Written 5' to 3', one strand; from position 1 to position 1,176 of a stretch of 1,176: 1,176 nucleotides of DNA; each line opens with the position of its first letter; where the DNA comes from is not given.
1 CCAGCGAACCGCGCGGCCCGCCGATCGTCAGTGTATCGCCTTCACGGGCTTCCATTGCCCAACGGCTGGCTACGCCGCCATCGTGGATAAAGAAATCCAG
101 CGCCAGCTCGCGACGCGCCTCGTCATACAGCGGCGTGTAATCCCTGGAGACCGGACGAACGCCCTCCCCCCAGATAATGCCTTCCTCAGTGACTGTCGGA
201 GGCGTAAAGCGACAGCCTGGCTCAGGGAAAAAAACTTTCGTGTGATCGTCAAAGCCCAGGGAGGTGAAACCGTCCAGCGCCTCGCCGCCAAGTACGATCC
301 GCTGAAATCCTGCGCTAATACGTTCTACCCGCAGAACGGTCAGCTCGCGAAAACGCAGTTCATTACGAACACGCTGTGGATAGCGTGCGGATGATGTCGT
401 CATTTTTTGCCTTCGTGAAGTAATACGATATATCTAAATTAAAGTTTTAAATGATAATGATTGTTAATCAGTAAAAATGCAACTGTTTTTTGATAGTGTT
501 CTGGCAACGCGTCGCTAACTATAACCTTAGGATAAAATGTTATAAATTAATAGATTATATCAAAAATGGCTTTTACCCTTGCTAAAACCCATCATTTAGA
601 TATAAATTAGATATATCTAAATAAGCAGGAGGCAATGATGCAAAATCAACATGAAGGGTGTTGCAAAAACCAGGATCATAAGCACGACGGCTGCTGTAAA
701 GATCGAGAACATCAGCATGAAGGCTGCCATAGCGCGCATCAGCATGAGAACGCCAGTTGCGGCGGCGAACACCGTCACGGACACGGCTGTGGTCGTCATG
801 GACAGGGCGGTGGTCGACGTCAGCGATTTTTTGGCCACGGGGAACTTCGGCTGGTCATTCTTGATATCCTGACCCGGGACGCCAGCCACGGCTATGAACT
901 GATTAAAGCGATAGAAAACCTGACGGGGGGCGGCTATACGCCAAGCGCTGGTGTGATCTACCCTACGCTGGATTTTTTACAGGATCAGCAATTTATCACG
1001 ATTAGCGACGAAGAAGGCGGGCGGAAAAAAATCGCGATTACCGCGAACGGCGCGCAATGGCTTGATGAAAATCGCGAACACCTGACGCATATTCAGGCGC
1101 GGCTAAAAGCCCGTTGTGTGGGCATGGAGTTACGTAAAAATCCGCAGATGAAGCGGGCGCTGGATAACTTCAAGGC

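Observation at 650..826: His/Cys-rich N-terminal tail with degenerate HEGCC(K) repeats on a PadR regulator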

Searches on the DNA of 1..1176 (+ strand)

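Call 11: search_dna_similar(query=window:1-1176:+, collection=ecoli_genomes, mode=distant, max_rows=8)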
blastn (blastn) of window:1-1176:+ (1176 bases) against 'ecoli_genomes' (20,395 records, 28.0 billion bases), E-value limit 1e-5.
Records with a match: 5424; places in all: 5444; records where one place covers at least 80% of the query: 5280.
Genomes with a match: 5424 of 5426; with a place that covers at least 80% of the query: 5280. Places per genome that has any: lowest 1, median 1, highest 2. On chromosomes: 5443 places; on plasmids: 1.
Best place of each record, by identity: 60-80% 5424.
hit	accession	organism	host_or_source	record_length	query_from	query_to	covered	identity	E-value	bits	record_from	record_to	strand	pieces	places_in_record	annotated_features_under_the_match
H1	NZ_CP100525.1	Escherichia coli strain LH13-b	Gallus gallus domesticus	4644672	1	1176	100%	68.6%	6e-119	437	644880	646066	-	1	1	nfeR: DNA-binding transcriptional regulator NfeR | nfeF: NADPH-dependent ferric chelate reductase NfeF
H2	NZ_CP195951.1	Escherichia coli strain E1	Raw wastewater influent sample from the ...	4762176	1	1176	100%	68.6%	6e-119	437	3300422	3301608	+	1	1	nfeR: DNA-binding transcriptional regulator NfeR | nfeF: NADPH-dependent ferric chelate reductase NfeF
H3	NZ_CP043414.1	Escherichia coli strain EC42405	bovine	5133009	1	1176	93%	71.5%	8e-79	552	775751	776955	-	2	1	nfeR: DNA-binding transcriptional regulator NfeR | nfeF: NADPH-dependent ferric chelate reductase NfeF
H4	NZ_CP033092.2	Escherichia coli DSM 30083 = JCM 1649 = ATCC 11775 strain ...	-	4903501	1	1176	93%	71.5%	4e-77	551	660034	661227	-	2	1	nfeR: DNA-binding transcriptional regulator NfeR | nfeF: NADPH-dependent ferric chelate reductase NfeF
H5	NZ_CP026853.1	Escherichia coli strain MS7163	Homo sapiens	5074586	1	1176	93%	71.5%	4e-77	551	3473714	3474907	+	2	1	nfeR: DNA-binding transcriptional regulator NfeR | nfeF: NADPH-dependent ferric chelate reductase NfeF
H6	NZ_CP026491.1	Escherichia coli strain HS13-1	Homo sapiens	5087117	1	1176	93%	71.5%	4e-77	551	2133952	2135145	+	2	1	nfeR: DNA-binding transcriptional regulator NfeR | nfeF: NADPH-dependent ferric chelate reductase NfeF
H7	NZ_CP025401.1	Escherichia coli strain MS8345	Homo sapiens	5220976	1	1176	93%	71.5%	4e-77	551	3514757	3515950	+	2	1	nfeR: DNA-binding transcriptional regulator NfeR | nfeF: NADPH-dependent ferric chelate reductase NfeF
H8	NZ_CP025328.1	Escherichia coli strain ExPEC XM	Duck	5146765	1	1176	93%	71.5%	4e-77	551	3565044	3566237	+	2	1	nfeR: DNA-binding transcriptional regulator NfeR | nfeF: NADPH-dependent ferric chelate reductase NfeF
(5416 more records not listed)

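Call 13: get_annotated_region(hit=H4, flank=1500)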
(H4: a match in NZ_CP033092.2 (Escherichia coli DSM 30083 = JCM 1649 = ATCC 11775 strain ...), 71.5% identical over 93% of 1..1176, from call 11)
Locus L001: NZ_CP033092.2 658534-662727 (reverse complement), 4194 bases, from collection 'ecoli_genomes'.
description: Escherichia coli DSM 30083 = JCM 1649 = ATCC 11775 chromosome, complete genome
organism: Escherichia coli DSM 30083 = JCM 1649 = ATCC 11775 strain ATCC 11775 (NCBI taxid 866789)
replicon: chromosome; assembly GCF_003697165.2
host: -; source: -; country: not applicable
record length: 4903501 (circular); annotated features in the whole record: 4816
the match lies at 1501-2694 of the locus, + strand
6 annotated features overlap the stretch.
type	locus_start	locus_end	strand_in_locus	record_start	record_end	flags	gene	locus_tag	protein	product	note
CDS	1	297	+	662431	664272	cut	rpoD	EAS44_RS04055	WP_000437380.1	RNA polymerase sigma factor RpoD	-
CDS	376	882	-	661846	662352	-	mug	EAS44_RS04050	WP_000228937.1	G/U mismatch-specific DNA glycosylase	-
tRNA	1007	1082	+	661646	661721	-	-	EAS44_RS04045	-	tRNA-Ile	-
CDS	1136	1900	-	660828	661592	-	nfeF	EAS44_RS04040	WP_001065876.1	NADPH-dependent ferric chelate reductase NfeF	-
CDS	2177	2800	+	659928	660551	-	nfeR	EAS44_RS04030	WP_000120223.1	DNA-binding transcriptional regulator NfeR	-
CDS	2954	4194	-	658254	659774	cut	aer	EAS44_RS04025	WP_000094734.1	aerotaxis sensor receptor Aer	-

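Call 46: search_dna_similar(query=L001:2177-2345:+, collection=ecoli_genomes, mode=near, rows=spread, max_rows=40)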
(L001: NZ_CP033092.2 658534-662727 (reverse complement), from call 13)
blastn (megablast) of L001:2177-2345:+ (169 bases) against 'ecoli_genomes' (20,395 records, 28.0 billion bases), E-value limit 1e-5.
Records with a match: 5423; places in all: 5425; records where one place covers at least 80% of the query: 5423.
Genomes with a match: 5423 of 5426; with a place that covers at least 80% of the query: 5423. Places per genome that has any: lowest 1, median 1, highest 2. On chromosomes: 5424 places; on plasmids: 1.
Best place of each record, by identity: >=99% 644; 95-99% 4772; 90-95% 7.
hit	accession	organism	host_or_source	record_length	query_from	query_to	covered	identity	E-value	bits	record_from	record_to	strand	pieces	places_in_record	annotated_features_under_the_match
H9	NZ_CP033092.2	Escherichia coli DSM 30083 = JCM 1649 = ATCC 11775 strain ...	-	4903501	1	169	100%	100.0%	2e-82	313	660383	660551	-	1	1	nfeR: DNA-binding transcriptional regulator NfeR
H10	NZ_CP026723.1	Escherichia coli strain 266917_2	Homo sapiens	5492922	1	169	100%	99.4%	9e-81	307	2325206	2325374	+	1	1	nfeR: DNA-binding transcriptional regulator NfeR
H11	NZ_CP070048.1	Escherichia coli strain FDAARGOS_1290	Homo sapiens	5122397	1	169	100%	99.4%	9e-81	307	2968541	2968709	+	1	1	nfeR: DNA-binding transcriptional regulator NfeR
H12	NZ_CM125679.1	Escherichia coli strain 2020S05-013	Homo sapiens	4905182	1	169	100%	99.4%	9e-81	307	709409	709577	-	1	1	nfeR: DNA-binding transcriptional regulator NfeR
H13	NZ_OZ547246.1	Escherichia coli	Homo sapiens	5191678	1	169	100%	99.4%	9e-81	307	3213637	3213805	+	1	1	nfeR: DNA-binding transcriptional regulator NfeR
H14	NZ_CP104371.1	Escherichia coli strain 2021CK-01784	Homo sapiens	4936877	1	169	100%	98.8%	4e-79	302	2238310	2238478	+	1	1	nfeR: DNA-binding transcriptional regulator NfeR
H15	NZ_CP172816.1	Escherichia coli strain BS-01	Gallus gallus domesticus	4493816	1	169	100%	98.2%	2e-77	296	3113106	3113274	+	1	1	nfeR: DNA-binding transcriptional regulator NfeR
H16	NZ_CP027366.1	Escherichia coli strain 89-3156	missing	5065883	1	169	100%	97.6%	9e-76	291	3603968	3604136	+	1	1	nfeR: DNA-binding transcriptional regulator NfeR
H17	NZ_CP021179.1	Escherichia coli strain 81009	Homo sapiens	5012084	1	169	100%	97.6%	9e-76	291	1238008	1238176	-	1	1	nfeR: DNA-binding transcriptional regulator NfeR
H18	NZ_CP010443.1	Escherichia coli K-12 strain K-12 MG1655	not applicable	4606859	1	169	100%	97.6%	9e-76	291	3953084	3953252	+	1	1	nfeR: DNA-binding transcriptional regulator NfeR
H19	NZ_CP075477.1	Escherichia coli strain NT1W25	pig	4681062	1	169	100%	97.6%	9e-76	291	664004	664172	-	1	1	nfeR: DNA-binding transcriptional regulator NfeR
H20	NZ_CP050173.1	Escherichia coli strain STB20-1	pig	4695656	1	169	100%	97.6%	9e-76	291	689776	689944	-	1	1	nfeR: DNA-binding transcriptional regulator NfeR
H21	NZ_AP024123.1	Escherichia coli strain KS-NP019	Bos taurus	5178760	1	169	100%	97.6%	9e-76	291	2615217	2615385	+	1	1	nfeR: DNA-binding transcriptional regulator NfeR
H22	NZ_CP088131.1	Escherichia coli strain 81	Homo sapiens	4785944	1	169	100%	97.6%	9e-76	291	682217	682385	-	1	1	nfeR: DNA-binding transcriptional regulator NfeR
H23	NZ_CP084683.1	Escherichia coli strain BL21(RP)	-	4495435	1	169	100%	97.6%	9e-76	291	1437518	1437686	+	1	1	nfeR: DNA-binding transcriptional regulator NfeR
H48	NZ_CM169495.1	Escherichia coli strain EC05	Homo sapiens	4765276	1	169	83%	97.9%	3e-31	245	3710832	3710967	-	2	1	nfeR: DNA-binding transcriptional regulator NfeR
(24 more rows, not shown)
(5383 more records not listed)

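Call 47: get_annotated_region(hit=H48, flank=300)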
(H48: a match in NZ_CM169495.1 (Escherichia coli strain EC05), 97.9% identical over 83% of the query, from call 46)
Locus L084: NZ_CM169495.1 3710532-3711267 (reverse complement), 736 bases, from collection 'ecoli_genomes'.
description: Escherichia coli strain EC05 isolate PF_EC05 chromosome, whole genome shotgun sequence
organism: Escherichia coli strain EC05 (NCBI taxid 562)
replicon: chromosome; assembly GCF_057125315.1
host: Homo sapiens; source: Human gut; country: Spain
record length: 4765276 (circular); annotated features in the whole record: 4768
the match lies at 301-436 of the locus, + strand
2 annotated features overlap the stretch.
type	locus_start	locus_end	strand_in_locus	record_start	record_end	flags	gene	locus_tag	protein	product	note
CDS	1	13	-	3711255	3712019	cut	nfeF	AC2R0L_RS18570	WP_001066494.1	NADPH-dependent ferric chelate reductase NfeF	-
CDS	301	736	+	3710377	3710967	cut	nfeR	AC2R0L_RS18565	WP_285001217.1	DNA-binding transcriptional regulator NfeR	-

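Call 67: search_rna_families(source=window, threshold=evalue, max_evalue=1)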
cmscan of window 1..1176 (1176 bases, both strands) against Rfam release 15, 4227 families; matches with E-value up to 1: 0.
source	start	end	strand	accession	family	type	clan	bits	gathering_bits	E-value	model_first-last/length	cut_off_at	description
